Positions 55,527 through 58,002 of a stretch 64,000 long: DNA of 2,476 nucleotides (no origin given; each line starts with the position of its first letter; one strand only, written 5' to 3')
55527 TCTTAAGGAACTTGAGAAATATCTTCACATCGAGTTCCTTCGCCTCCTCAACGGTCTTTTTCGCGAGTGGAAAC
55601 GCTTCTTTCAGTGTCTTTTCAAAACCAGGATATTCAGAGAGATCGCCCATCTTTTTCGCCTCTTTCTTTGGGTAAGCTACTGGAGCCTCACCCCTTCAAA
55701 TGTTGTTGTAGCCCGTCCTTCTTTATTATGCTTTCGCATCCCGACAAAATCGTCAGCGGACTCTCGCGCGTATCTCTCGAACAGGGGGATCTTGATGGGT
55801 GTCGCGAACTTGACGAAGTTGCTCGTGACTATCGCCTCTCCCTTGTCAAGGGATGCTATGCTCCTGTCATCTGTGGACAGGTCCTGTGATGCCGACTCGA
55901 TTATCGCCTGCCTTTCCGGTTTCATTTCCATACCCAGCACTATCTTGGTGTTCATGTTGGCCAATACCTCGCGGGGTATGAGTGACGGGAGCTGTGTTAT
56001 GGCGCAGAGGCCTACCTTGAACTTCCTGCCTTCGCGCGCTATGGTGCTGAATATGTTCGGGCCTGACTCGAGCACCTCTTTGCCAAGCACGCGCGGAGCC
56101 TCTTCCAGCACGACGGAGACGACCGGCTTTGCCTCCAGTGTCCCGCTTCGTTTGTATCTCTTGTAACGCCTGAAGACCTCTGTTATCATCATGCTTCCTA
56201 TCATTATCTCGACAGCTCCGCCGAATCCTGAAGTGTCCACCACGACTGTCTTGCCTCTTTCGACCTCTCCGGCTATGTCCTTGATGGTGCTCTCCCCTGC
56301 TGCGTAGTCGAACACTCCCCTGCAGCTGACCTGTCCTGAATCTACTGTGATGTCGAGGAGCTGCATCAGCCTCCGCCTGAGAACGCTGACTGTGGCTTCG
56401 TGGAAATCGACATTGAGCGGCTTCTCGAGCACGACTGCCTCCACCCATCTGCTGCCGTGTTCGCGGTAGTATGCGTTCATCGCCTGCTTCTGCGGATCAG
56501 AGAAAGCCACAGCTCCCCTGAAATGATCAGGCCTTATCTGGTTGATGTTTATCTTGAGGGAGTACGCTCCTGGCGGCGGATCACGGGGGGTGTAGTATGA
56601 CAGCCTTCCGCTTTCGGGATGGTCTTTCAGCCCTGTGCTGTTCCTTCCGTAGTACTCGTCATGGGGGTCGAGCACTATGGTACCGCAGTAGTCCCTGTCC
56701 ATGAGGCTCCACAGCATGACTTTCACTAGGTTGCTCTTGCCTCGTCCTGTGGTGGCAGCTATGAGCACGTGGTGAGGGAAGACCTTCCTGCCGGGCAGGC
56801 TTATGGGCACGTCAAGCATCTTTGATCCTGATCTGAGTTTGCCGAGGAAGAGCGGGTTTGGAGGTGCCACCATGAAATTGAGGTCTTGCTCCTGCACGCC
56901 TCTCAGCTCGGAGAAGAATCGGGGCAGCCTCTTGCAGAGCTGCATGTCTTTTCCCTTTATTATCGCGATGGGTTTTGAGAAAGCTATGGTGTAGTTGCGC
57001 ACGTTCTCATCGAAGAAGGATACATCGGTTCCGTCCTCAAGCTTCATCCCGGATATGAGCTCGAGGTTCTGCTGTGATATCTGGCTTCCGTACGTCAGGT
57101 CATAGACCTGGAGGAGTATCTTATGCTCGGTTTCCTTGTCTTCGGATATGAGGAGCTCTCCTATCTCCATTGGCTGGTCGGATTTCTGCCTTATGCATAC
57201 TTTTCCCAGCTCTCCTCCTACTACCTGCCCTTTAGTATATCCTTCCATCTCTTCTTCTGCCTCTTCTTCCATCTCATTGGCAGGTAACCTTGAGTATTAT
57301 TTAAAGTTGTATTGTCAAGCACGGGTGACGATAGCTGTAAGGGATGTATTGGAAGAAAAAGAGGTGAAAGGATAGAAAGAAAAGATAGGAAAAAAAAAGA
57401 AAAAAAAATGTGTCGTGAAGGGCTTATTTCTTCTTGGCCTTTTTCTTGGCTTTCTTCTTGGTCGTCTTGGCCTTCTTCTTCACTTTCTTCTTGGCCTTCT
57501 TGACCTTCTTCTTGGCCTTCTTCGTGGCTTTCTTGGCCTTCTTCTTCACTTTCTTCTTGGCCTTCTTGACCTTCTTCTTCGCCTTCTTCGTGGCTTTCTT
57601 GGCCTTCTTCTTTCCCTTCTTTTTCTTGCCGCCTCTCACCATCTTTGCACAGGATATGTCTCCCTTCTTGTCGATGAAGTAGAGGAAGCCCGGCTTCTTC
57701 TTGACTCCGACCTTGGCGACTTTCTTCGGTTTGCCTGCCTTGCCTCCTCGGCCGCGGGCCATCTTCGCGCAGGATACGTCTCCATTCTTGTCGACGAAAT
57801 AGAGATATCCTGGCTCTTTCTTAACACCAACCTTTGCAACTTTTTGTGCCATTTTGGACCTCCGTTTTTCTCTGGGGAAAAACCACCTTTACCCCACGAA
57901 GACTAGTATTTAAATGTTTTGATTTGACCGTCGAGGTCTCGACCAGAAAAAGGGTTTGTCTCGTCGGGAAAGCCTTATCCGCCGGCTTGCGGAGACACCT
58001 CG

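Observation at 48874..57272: Eight-gene co-directional cluster: HerA-like ATPase, three consecutive gene pairs of one long helical and one small protein (third helical protein fused to GGDEF), Mre11-like nuclease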

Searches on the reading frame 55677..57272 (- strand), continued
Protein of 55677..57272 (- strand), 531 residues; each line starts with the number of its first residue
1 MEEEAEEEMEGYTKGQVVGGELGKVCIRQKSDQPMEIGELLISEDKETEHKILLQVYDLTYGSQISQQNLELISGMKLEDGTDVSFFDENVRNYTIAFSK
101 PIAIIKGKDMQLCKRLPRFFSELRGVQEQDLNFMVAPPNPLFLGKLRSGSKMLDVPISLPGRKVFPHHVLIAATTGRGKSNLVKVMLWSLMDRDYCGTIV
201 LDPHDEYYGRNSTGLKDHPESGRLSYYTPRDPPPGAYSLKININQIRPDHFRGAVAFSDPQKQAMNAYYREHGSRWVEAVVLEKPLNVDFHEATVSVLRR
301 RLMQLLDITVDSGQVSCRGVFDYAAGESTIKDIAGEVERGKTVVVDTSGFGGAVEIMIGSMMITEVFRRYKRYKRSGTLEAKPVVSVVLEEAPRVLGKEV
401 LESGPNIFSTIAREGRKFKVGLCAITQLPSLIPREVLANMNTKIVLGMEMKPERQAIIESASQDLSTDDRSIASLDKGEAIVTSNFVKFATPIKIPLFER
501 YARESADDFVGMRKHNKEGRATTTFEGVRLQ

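Call 27: search_protein_families(library=pfam, proteins=[L017:11536-12315:+, L017:12571-13407:-, L017:13450-14004:-, L017:14140-14550:+, L017:14569-15426:+, L017:15487-16524:+, L017:16534-17322:+, L017:17319-18473:+, L017:18477-19538:+, L058:11612-13030:+], max_evalue=0.01)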
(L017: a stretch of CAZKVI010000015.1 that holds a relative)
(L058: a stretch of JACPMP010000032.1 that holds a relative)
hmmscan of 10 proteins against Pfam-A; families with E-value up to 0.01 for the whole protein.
L017:11536-12315:+ (259 aa): 1 family
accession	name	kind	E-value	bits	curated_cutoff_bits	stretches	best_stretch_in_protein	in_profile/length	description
PF22838.1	COMMD8_HN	-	0.0022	18.8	27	1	159-203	35-79/90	COMMD8, helical N-terminal domain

L017:12571-13407:- (278 aa): 0 families

L017:13450-14004:- (184 aa): 0 families

L017:14140-14550:+ (136 aa): 16 families
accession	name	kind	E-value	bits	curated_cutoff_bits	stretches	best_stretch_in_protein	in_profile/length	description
PF13404.12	HTH_AsnC-type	-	1.1e-13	51.2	27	1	4-45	1-42/42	AsnC-type helix-turn-helix domain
PF13412.12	HTH_24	-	1.2e-12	47.6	21.9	1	4-51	1-48/48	Winged helix-turn-helix DNA-binding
PF01037.27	AsnC_trans_reg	-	4.7e-07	30.1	25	1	88-135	25-73/73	Lrp/AsnC ligand binding domain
PF08220.18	HTH_DeoR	-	1.2e-05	25.4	21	1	9-52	3-46/57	DeoR-like helix-turn-helix domain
PF08279.18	HTH_11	-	2.6e-05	24.4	25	1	10-60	4-51/55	HTH domain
PF01022.26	HTH_5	-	0.0001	22.6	22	1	10-51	6-46/47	Bacterial regulatory protein, arsR family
PF22451.2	NirdL-like_HTH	-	0.00033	20.6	27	1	25-50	21-46/47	Siroheme decarboxylase NirDL-like HTH domain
PF13730.12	HTH_36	-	0.00086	19.5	25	1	12-50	14-55/55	Helix-turn-helix domain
PF12840.13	HTH_20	-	0.0013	19.1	27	1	11-50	9-48/51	Helix-turn-helix domain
PF03927.19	NapD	-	0.0017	18.8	28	1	74-127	14-67/76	NapD protein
PF24034.1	DUF7343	-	0.0027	18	27.6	1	10-59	7-57/62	Domain of unknown function (DUF7343)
PF01047.28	MarR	-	0.003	17.9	24.6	1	10-53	7-50/59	MarR family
PF20268.4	SBDS_C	-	0.0052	17.1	27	0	66-117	4-58/71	SBDS protein, C-terminal domain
PF24270.1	HTH_Cmi2_C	-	0.0055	17.4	27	0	5-52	74-120/125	Cmi2, C-terminal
PF01978.25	TrmB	-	0.0062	16.8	25.6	0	7-54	9-56/68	Sugar-specific transcriptional regulator TrmB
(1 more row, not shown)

L017:14569-15426:+ (285 aa): 7 families
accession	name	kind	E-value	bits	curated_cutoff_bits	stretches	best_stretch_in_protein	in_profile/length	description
PF08443.16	RimK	-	2.4e-30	106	21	1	88-275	4-188/188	RimK-like ATP-grasp domain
PF22626.3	LysX_preATP_grasp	-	9.3e-25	87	27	1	3-84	1-84/84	LysX preATP-grasp domain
PF02222.28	ATP-grasp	-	2.7e-07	30.8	27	1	95-250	3-159/179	ATP-grasp domain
PF02955.21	GSH-S_ATP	-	3.9e-05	23.6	23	1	119-226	28-136/175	Prokaryotic glutathione synthetase, ATP-grasp domain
PF02786.22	CPSase_L_D2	-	9.7e-05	22.4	19.8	1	97-192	11-108/211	Carbamoyl-phosphate synthase L chain, ATP binding domain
PF02655.19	ATP-grasp_3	-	0.0019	18.7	23.2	1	85-251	1-154/160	ATP-grasp domain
PF07478.18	Dala_Dala_lig_C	-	0.0083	16.1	24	0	114-251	28-173/204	D-ala D-ala ligase C-terminus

L017:15487-16524:+ (345 aa): 4 families
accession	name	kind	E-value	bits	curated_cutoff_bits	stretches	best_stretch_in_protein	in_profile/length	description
PF22698.1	Semialdhyde_dhC_1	-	3.6e-46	157.5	27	1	149-312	1-165/165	Semialdehyde dehydrogenase, dimerisation domain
PF01118.30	Semialdhyde_dh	-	8.8e-28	97.6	26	1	5-141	1-121/121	Semialdehyde dehydrogenase, NAD binding domain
PF02774.23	Semialdhyde_dhC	-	9.9e-15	55.6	26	1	158-315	1-184/184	Semialdehyde dehydrogenase, dimerisation domain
PF01113.26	DapB_N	-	0.0058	17.2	25.6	0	4-42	1-46/124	Dihydrodipicolinate reductase, N-terminus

L017:16534-17322:+ (262 aa): 2 families
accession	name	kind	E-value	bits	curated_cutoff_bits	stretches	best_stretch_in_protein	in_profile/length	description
PF00696.33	AA_kinase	-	1.3e-35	123.7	24.9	1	17-242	22-233/234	Amino acid kinase family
PF08984.16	DUF1858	-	0.0076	16.8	32.2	0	128-153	8-33/59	Domain of unknown function (DUF1858)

L017:17319-18473:+ (384 aa): 2 families
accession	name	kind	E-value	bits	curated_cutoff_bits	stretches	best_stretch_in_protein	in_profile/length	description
PF00202.27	Aminotran_3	-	5.7e-115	384.7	30.5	1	21-382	11-402/403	Aminotransferase class-III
PF00155.27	Aminotran_1_2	-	0.00056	19.6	19.7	1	158-242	114-210/361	Aminotransferase class I and II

L017:18477-19538:+ (353 aa): 1 family
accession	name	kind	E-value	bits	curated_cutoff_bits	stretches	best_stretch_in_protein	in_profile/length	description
PF01546.33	Peptidase_M20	-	2e-26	93.6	24.6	1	67-350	3-205/206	Peptidase family M20/M25/M40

L058:11612-13030:+ (472 aa): 6 families
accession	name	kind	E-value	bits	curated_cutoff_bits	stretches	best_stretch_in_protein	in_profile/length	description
PF01555.25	N6_N4_Mtase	-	1.4e-26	94.3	26.7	2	41-124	135-218/221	DNA methylase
PF01170.24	UPF0020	-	4.5e-07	30.2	22.3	1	271-308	101-138/197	RMKL-like, methyltransferase domain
PF13847.12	Methyltransf_31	-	0.00032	20.8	27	0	366-398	81-113/145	Methyltransferase domain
PF08241.18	Methyltransf_11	-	0.00046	21.2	21.2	0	370-393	71-94/95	Methyltransferase domain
PF13649.12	Methyltransf_25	-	0.0015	19.6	27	0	274-298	47-71/97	Methyltransferase domain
PF02086.21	MethyltransfD12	-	0.0051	17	22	1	80-165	11-91/253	D12 class N6 adenine-specific DNA methyltransferase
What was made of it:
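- The hotspot also holds plainly metabolic genes (call 27).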

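Call 80: search_solved_structures(query=window:55677-57272:-, max_evalue=0.001)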
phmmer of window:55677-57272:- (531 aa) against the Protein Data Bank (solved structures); distinct sequences matched with E-value up to 0.001: 9.
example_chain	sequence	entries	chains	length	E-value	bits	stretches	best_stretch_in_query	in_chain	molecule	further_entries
4d2i_A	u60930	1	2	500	5.8e-25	91.3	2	329-514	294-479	HERA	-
9x1l_A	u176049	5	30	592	1.2e-22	83.7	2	379-502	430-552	DNA helicase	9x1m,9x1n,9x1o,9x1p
8xau_A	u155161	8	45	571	5.7e-09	38.5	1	339-495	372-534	ATP-binding protein | HerA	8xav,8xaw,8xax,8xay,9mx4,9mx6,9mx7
9c1m_M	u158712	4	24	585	7.9e-09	38.1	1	327-526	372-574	ATP-binding protein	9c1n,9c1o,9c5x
8wiv_A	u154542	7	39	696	1.1e-08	37.5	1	346-501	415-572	Helicase HerA central domain-containing protein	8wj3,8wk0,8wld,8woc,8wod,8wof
8wet_A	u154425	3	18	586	9.6e-08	34.5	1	331-459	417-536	TdpA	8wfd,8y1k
8yho_A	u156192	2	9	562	9.6e-07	31.2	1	359-505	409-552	DUF87 domain-containing protein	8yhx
8ziq_M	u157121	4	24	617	1.6e-06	30.5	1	328-485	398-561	HerA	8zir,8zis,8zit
8j4u_M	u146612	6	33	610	3.3e-05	26.1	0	375-499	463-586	Nucleoside triphosphate hydrolase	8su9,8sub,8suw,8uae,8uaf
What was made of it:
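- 55677..57272 (-): HerA-type hexameric ATPase/translocase (531 aa). Conserved flank 1 of the island. Best PDB match is Sulfolobus HerA 4D2I, 5.8e-25 (call 80).
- On HerA (FtsK/HerA-superfamily repair ATPase): The best PDB match is HerA 4D2I (call 80).
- Closest known: Archaeal herA-mre11-rad50-nurA double-strand-break repair operon. Same: HerA is closest to Sulfolobus HerA 4D2I (call 80).
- Closest known: HerA-based anti-phage systems. Different: The defence-type HerA structures match much less well (1e-9 or weaker) than repair HerA (call 80).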

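Call 86: search_protein_families(library=padloc, proteins=[L003:15020-17737:+, L003:18095-18571:-, L058:11612-13030:+, L058:13032-13715:+, L058:13945-14622:+, L059:12420-13478:-, L077:12817-13611:-, L057:11516-13099:-, L062:11602-12804:-, L060:11702-15886:-], max_evalue=0.001)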
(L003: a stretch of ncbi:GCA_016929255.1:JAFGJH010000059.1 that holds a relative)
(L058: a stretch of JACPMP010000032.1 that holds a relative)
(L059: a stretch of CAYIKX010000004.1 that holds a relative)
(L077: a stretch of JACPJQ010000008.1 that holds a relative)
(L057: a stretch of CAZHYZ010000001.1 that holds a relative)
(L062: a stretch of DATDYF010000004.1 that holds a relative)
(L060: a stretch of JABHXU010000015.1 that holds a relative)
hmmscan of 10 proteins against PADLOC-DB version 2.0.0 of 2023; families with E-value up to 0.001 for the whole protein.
L003:15020-17737:+ (905 aa): 0 families

L003:18095-18571:- (158 aa): 0 families

L058:11612-13030:+ (472 aa): 51 families (the best 25 are shown)
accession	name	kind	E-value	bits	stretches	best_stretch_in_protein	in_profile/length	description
PDLC03322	MTase_II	-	3.1e-56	189.1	1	34-440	11-419/446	Type II methyltransferase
PDLC03239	MTase_II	-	1.6e-41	140.4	1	53-427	56-400/442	Type II methyltransferase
PDLC03380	MTase_II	-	1.1e-36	124.8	1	47-322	19-293/393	Type II methyltransferase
PDLC03362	MTase_II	-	2.6e-36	123.4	1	55-447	36-426/438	Type II methyltransferase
PDLC03353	MTase_II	-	8.6e-27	92.3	2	281-427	16-113/260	Type II methyltransferase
PDLC03364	MTase_II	-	1.2e-26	91.6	1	51-431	21-355/380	Type II methyltransferase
PDLC03350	MTase_II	-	5.5e-26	89.7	2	286-468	70-192/312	Type II methyltransferase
PDLC03224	MTase_II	-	1.8e-20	71.3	2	56-173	61-178/481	Type II methyltransferase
PDLC03325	MTase_II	-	3.2e-20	70.3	1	46-143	50-147/426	Type II methyltransferase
PDLC03377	MTase_II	-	4.7e-20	69.6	1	56-349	89-373/504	Type II methyltransferase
PDLC03387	MTase_II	-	1.6e-17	61.6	1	68-121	214-267/289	Type II methyltransferase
PDLC03369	MTase_II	-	3.2e-17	60.5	1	58-431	110-504/532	Type II methyltransferase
PDLC03249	MTase_II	-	8.3e-17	59.2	1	45-185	85-233/541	Type II methyltransferase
PDLC03376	MTase_II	-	1.5e-15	55.7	1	56-128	26-97/249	Type II methyltransferase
PDLC03371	MTase_II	-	6.8e-15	53.3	1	61-128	184-251/260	Type II methyltransferase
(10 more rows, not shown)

L058:13032-13715:+ (227 aa): 0 families

L058:13945-14622:+ (225 aa): 58 families (the best 25 are shown)
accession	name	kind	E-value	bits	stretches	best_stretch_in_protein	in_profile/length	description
PDLC03376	MTase_II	-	1.6e-28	98.2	2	86-225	111-249/249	Type II methyltransferase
PDLC03353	MTase_II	-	8.7e-23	79.2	2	11-88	174-247/260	Type II methyltransferase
PDLC03351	MTase_II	-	3.8e-19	67.1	2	100-225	220-347/348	Type II methyltransferase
PDLC03387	MTase_II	-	1.7e-16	58.2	2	33-80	217-264/289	Type II methyltransferase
PDLC03371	MTase_II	-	8.5e-16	56.3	1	10-82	173-243/260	Type II methyltransferase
PDLC03299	MTase_II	-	4.5e-14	50.6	1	9-80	177-246/296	Type II methyltransferase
PDLC03350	MTase_II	-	7e-12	43.4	1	32-89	236-293/312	Type II methyltransferase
PDLC03216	MTase_II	-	1.7e-11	41.7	1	26-78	190-242/364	Type II methyltransferase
PDLC03265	MTase_II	-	1.4e-10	39.2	1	10-89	252-326/333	Type II methyltransferase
PDLC03239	MTase_II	-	8e-10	36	1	8-95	47-138/442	Type II methyltransferase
PDLC04134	mad2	-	8.3e-10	36.1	1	48-190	290-424/492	mads_2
PDLC03339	MTase_II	-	1.1e-09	35.6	1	34-83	214-263/399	Type II methyltransferase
PDLC03230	MTase_II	-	1.2e-09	36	1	94-195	48-142/360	Type II methyltransferase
PDLC03319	MTase_II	-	1.4e-09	35.3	1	82-120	273-311/503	Type II methyltransferase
PDLC03635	MTase_III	-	3.8e-09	33.8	1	8-77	489-558/708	Type III methyltransferase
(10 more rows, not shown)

L059:12420-13478:- (352 aa): 3 families
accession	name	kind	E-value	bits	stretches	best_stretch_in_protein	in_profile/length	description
PDLC01849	CARF3--CARF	-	8.9e-06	23.6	1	164-216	142-192/197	-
PDLC01438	Csa3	-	3.4e-05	22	1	70-238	86-224/305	"CAS-I,CAS-II,CAS-III,CAS-IV,CAS-V,CAS-VI; associated_signaling"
PDLC04916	PDC-S11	-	0.0001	19.5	1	5-90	19-98/358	-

L077:12817-13611:- (264 aa): 63 families (the best 25 are shown)
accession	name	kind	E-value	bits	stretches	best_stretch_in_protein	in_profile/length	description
PDLC03350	MTase_II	-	2.3e-74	248.6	1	14-256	62-306/312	Type II methyltransferase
PDLC03353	MTase_II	-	9e-71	236.5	1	19-252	19-257/260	Type II methyltransferase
PDLC03299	MTase_II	-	1.4e-40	137.7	1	11-250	17-262/296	Type II methyltransferase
PDLC03387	MTase_II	-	2e-37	126.9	2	90-254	126-284/289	Type II methyltransferase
PDLC03371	MTase_II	-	3.4e-37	126.4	1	9-252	11-259/260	Type II methyltransferase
PDLC03259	MTase_II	-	1.3e-35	121.1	1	21-246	15-256/423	Type II methyltransferase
PDLC03283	MTase_II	-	2.8e-32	110.4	1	20-254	15-280/352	Type II methyltransferase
PDLC03260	MTase_II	-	1.3e-29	101.2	2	112-248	180-310/349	Type II methyltransferase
PDLC03246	MTase_II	-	2.5e-28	97.2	1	16-240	120-361/376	Type II methyltransferase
PDLC03295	MTase_II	-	5.1e-27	93.1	2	10-126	5-118/292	Type II methyltransferase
PDLC03320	MTase_II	-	1.5e-23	81.4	2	178-255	207-284/289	Type II methyltransferase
PDLC03230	MTase_II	-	2.1e-23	81.2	1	9-247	36-284/360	Type II methyltransferase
PDLC03305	MTase_II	-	1.2e-22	78.8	2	42-247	67-244/513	Type II methyltransferase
PDLC03265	MTase_II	-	1.6e-20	71.8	2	14-78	30-96/333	Type II methyltransferase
PDLC03252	MTase_II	-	2.6e-20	71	2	103-247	218-355/365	Type II methyltransferase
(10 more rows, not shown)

L057:11516-13099:- (527 aa): 0 families

L062:11602-12804:- (400 aa): 0 families

L060:11702-15886:- (1394 aa): 0 families

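Call 87: search_protein_families(library=pfam, proteins=[L058:13032-13715:+, L058:13945-14622:+, L059:12420-13478:-, L077:12817-13611:-, L018:12351-12926:-, L006:14246-14707:+], max_evalue=0.001)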
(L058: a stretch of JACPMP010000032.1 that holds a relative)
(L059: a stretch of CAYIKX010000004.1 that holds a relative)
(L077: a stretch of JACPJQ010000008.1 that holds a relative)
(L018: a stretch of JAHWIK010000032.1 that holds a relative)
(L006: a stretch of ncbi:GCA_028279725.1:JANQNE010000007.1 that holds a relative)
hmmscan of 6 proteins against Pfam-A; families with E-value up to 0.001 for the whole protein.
L058:13032-13715:+ (227 aa): 1 family
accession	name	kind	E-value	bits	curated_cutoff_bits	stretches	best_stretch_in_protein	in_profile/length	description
PF18643.7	RE_BsaWI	-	5.1e-35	120.2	26.2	1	97-201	2-105/105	BsaWI restriction endonuclease type 2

L058:13945-14622:+ (225 aa): 4 families
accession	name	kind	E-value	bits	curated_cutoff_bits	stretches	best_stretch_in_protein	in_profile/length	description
PF01555.25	N6_N4_Mtase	-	4.3e-26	92.7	26.7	2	8-88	139-220/221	DNA methylase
PF01170.24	UPF0020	-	6.9e-07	29.6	22.3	0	48-62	27-41/197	RMKL-like, methyltransferase domain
PF08241.18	Methyltransf_11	-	1.3e-05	26.1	21.2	0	58-106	5-66/95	Methyltransferase domain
PF05148.21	Methyltransf_8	-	2.5e-05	24.7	27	1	35-106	59-129/219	Hypothetical methyltransferase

L059:12420-13478:- (352 aa): 1 family
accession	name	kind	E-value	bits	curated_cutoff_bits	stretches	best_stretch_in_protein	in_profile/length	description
PF24409.1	wHTH-PRTase_assc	-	0.00044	20.7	27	0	165-220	3-55/83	wHTH-PRTase associated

L077:12817-13611:- (264 aa): 5 families
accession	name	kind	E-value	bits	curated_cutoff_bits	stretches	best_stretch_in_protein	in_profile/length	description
PF01555.25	N6_N4_Mtase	-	1.1e-48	166.5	26.7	1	28-243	1-221/221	DNA methylase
PF01170.24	UPF0020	-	2.6e-06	27.7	22.3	0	182-252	6-73/197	RMKL-like, methyltransferase domain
PF08241.18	Methyltransf_11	-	1.3e-05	26.2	21.2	0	211-250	4-43/95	Methyltransferase domain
PF13649.12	Methyltransf_25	-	5.5e-05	24.2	27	0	207-249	1-45/97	Methyltransferase domain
PF13847.12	Methyltransf_31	-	0.00051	20.2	27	0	203-251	3-52/145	Methyltransferase domain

L018:12351-12926:- (191 aa): 0 families

L006:14246-14707:+ (153 aa): 0 families
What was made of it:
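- The same hotspot carries a complete type II restriction-modification system and methylases in other lineages (calls 86, 87).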

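Call 93: find_related_loci(query=window:55677-57272:-, collection=metagenome_contigs, flank=10000)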
Query window:55677-57272:- (531 aa) in metagenome_contigs; peptide patterns used: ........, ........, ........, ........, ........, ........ (x = any residue, [..] = any of these).
600 stretches matched a pattern (row limit reached: there are more); 361 encode a relative of the query (tblastn E <= 1e-3); the best 80 are kept; 80 distinct loci.
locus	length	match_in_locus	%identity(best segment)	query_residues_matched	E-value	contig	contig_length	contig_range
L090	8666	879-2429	79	13-530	0e+0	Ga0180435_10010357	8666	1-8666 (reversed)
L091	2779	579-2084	63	14-512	0e+0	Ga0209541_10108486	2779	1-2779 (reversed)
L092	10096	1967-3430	64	14-502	0e+0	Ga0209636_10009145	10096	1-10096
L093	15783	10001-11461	63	14-502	0e+0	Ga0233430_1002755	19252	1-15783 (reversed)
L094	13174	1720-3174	63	14-499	0e+0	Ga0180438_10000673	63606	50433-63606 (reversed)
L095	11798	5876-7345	63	14-504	0e+0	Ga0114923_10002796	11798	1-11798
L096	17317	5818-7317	63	14-512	0e+0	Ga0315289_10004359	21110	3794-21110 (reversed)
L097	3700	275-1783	61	14-513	0e+0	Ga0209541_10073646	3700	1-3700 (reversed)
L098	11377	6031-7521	63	13-505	0e+0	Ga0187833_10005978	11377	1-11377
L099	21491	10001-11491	64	14-510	0e+0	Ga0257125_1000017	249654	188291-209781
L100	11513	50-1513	63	14-504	0e+0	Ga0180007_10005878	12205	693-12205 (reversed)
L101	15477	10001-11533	60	9-513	0e+0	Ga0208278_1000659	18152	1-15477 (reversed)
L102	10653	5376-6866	63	13-505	0e+0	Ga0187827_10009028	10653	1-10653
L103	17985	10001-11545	60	14-519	0e+0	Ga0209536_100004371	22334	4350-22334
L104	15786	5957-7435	62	13-505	0e+0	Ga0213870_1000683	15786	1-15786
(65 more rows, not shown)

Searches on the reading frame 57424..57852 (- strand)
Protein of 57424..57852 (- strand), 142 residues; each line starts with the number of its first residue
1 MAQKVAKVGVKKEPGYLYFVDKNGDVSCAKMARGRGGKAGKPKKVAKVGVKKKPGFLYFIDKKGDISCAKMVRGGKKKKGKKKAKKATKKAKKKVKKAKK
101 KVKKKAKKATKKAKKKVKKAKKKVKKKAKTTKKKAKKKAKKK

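Call 46: search_protein_families(library=pfam, proteins=[window:57424-57852:-], max_evalue=0.001)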
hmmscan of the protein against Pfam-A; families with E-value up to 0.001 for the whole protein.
window:57424-57852:- (142 aa): 0 families

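Call 58: search_protein_families(library=phrogs, proteins=[window:57424-57852:-], max_evalue=0.01)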
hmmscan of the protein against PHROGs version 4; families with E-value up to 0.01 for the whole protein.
window:57424-57852:- (142 aa): 1 family
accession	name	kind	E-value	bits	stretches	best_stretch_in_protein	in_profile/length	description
phrog_167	-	tail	0.00054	18.7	1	75-140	888-953/1555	tail length tape measure protein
